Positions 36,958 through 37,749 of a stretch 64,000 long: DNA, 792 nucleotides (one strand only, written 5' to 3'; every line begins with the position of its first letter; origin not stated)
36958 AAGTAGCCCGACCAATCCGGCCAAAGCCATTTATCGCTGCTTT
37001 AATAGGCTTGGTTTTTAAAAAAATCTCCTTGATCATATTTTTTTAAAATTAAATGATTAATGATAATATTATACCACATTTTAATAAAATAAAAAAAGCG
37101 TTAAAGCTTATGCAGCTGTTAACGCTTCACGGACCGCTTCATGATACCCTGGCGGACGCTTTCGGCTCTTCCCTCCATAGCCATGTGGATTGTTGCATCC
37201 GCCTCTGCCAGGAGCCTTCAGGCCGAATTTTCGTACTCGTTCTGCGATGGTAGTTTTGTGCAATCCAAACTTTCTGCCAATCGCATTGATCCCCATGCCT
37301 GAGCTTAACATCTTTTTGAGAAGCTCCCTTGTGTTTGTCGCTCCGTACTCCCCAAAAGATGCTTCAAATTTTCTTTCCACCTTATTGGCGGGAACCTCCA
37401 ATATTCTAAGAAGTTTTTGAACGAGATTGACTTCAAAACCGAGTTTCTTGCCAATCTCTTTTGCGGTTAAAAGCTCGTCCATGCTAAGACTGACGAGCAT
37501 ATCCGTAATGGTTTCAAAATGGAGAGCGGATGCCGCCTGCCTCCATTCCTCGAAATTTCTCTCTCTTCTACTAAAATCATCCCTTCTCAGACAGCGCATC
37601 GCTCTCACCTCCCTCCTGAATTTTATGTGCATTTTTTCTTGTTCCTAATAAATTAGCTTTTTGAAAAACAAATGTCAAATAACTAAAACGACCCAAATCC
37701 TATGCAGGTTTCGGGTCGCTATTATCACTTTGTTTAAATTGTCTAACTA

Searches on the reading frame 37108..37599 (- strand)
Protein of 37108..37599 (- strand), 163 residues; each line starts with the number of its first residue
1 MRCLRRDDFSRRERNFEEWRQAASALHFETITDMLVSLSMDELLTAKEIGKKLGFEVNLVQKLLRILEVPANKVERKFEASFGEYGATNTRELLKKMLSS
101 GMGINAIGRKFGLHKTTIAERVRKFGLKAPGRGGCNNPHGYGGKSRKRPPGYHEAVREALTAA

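Call 35: search_protein_families(library=pfam, proteins=[window:37108-37599:-], max_evalue=0.001)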
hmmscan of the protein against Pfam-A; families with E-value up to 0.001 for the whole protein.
window:37108-37599:- (163 aa): 2 families
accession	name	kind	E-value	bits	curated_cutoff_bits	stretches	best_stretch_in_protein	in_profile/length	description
PF13936.12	HTH_38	-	1.5e-05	25.1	27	1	91-120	10-39/44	Helix-turn-helix domain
PF18024.7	HTH_50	-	0.00015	21.8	27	1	81-127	3-49/50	Helix-turn-helix domain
